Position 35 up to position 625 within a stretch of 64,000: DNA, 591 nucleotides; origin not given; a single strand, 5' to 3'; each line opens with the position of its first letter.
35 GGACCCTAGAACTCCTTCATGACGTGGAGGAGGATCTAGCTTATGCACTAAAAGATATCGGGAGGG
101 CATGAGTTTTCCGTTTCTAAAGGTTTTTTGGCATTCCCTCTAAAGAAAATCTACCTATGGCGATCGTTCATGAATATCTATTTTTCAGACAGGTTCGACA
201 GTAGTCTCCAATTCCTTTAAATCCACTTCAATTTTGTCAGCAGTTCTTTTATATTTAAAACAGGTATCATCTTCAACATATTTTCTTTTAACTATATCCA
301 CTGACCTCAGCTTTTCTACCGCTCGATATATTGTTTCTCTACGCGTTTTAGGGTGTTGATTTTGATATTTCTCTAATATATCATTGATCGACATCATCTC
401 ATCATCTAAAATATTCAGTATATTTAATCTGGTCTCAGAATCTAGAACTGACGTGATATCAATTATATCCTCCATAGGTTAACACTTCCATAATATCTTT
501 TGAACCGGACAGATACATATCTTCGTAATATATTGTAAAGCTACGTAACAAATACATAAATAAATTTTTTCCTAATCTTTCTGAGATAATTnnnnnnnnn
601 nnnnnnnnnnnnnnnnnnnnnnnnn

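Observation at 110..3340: AT-rich restriction-modification island made of a wHTH regulator, a PD-(D/E)XK endonuclease candidate and a gamma N6A methyltransferase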

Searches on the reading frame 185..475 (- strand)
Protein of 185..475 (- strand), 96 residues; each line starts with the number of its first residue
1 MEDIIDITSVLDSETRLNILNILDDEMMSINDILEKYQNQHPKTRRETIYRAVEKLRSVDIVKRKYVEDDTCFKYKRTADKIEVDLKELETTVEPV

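Call 4: search_protein_families(library=pfam, proteins=[window:185-475:-], max_evalue=1)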
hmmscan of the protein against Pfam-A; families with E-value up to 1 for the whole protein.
window:185-475:- (96 aa): 7 families
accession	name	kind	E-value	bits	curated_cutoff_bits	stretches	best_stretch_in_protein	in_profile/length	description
PF01475.25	FUR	-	4.3e-06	27.3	23.1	1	14-74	8-72/121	Ferric uptake regulator family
PF25213.1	HVO_A0261_N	-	0.014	15.7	35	1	6-65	3-57/86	HVO_A0261 N-terminal domain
PF24531.2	ANC1_spectrin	-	0.02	15.7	27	1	19-92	9-84/95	Nuclear anchorage protein 1, spectrin repeat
PF12840.13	HTH_20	-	0.025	15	27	1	11-63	1-49/51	Helix-turn-helix domain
PF01978.25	TrmB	-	0.12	12.7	25.6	1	45-72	35-61/68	Sugar-specific transcriptional regulator TrmB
PF01022.26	HTH_5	-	0.15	12.4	22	1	13-35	1-23/47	Bacterial regulatory protein, arsR family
PF23075.1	zf-C2H2_ZNF462_11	-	0.16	12.2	27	1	31-47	18-34/45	Zinc finger protein 462, C2H2 zinc finger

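Call 5: search_protein_families(library=ncbifam, proteins=[window:185-475:-], max_evalue=1)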
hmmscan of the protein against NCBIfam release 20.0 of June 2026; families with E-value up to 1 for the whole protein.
window:185-475:- (96 aa): 8 families
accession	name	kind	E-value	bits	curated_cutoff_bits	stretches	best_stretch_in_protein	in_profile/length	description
NF033788.1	HTH_metalloreg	subfamily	0.00054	19.7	55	1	6-43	3-41/77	metalloregulator ArsR/SmtB family transcription factor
NF053755.1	MsvR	equivalog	0.0011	18.7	220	1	9-71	8-65/236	transcriptional factor MsvR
NF052545.1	TransRegPerRClab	equivalog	0.0029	17.6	180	1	17-77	20-81/138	transcriptional regulator PerR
NF033789.1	repress_SdpR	subfamily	0.0056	16.6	100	1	10-63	4-52/79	autorepressor SdpR family transcription factor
NF008646.0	PRK11639.1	equivalog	0.011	15.5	167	1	13-64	25-78/171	zinc uptake transcriptional repressor Zur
NF033577.2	transpos_IS481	equivalog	0.012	15.1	224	1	9-91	57-141/284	IS481 family transposase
NF051892.1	TransRegFurBacil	equivalog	0.015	15.3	220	1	16-72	26-82/149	ferric iron uptake transcriptional regulator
NF053606.1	Sta1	subfamily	0.032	14.3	80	1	15-76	21-82/100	Sta1 family transcriptional regulator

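Call 37: find_homologous_proteins(query=window:185-475:-, max_evalue=0.001)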
Query window:185-475:- (96 aa): 1 proteins with E <= 0.001 among 3 candidates.
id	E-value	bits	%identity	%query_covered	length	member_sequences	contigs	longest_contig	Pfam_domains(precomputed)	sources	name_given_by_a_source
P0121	1.0e-52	193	100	100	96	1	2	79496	PF01475.26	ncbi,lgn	-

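Call 48: search_protein_families(library=padloc, proteins=[window:185-475:-], max_evalue=0.01)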
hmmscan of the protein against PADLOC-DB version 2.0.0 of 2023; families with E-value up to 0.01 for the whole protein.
window:185-475:- (96 aa): 2 families
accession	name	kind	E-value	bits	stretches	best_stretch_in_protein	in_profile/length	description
PDLC01438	Csa3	-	2e-06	26.1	1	3-79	137-203/305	"CAS-I,CAS-II,CAS-III,CAS-IV,CAS-V,CAS-VI; associated_signaling"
PDLC01434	CasR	-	0.0021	16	1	13-69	127-177/191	"CAS-I,CAS-II,CAS-III,CAS-IV,CAS-V,CAS-VI; associated_signaling"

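Call 60: predict_structure(protein=window:185-475:-)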
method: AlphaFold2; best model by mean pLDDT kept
length: 96 residues; sequences in the alignment: 1
mean_pLDDT: 62.4   pTM: 0.43
mean pLDDT of the five models: 62.4, 52.2, 50.1, 42.3, 41.8
residues with pLDDT >= 90: 0; 70-90: 20; 50-70: 66; < 50: 10
segments of 3 or more residues with pLDDT < 50: 1-7
pLDDT, mean of each block of 10 residues (from residue 1): 43 66 74 70 68 69 60 55 62 53
secondary structure, 60 per line:
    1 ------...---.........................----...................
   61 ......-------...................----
elements in order: H13-37 H42-66 H74-92

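Call 83: search_protein_representatives(protein=window:185-475:-)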
Query: 96 residues. Proteins with E-value up to 0.001 (for the whole library): 52; up to 1e-10: 3; up to 1e-30: 1. The best 52 are listed.
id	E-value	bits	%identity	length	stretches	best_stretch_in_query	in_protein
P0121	3.3e-53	193.3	100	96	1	1-96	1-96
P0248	7.1e-13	64.6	44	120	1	4-89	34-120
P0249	9.1e-12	61.1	38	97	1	5-91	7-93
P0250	9.2e-10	54.7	33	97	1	2-91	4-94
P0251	5.8e-09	52.1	39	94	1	9-87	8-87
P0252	7.7e-09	51.7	33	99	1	3-91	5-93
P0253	9.5e-09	51.4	38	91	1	4-88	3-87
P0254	1.2e-08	51.1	30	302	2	3-93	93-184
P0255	1.7e-08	50.6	36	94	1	3-90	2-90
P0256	3.1e-08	49.8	36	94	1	3-91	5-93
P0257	9.6e-08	48.2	35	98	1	7-88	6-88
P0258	1.1e-07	48.0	40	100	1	4-85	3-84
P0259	1.8e-07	47.4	34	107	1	3-89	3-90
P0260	2.2e-07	47.1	36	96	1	8-87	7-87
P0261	2.5e-07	46.9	34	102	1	3-91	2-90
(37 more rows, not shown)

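Call 89: search_protein_families(library=pfam, alignment_id=A2, max_evalue=0.01)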
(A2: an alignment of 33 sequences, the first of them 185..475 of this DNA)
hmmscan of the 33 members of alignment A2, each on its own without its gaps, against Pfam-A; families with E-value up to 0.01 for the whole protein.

A. member 1, window:185-475:- (96 aa): 1 family
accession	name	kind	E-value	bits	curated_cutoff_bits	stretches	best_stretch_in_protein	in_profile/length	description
PF01475.25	FUR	-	4.3e-06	27.3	23.1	1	14-74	8-72/121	Ferric uptake regulator family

B. families by the number of members that match (of 33 scanned): 19 families
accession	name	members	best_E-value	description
PF01475.25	FUR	25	3.6e-08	Ferric uptake regulator family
PF12840.13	HTH_20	16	3e-08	Helix-turn-helix domain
PF25213.1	HVO_A0261_N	9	4.3e-05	HVO_A0261 N-terminal domain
PF01022.26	HTH_5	8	3.1e-06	Bacterial regulatory protein, arsR family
PF01978.25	TrmB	8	9.3e-05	Sugar-specific transcriptional regulator TrmB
PF03551.20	PadR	5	8.3e-06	Transcriptional regulator PadR-like family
PF22194.2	F-93_WHD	4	0.00049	F-93, winged-helix domain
PF25212.1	HVO_A0114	3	0.0014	HVO_A0114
PF08461.16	HTH_12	2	0.0018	Ribonuclease R winged-helix domain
PF03965.22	Penicillinase_R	2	0.0042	Penicillinase repressor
PF07106.19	TBPIP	2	0.0059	TBPIP/Hop2 winged helix domain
PF24038.1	DUF7347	1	0.00025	Domain of unknown function (DUF7347)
PF13545.12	HTH_Crp_2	1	0.0019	Crp-like helix-turn-helix domain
PF03448.22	MgtE_N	1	0.0024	MgtE intracellular N domain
PF21476.4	PF0610-like_N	1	0.0029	PF0610-like, N-terminal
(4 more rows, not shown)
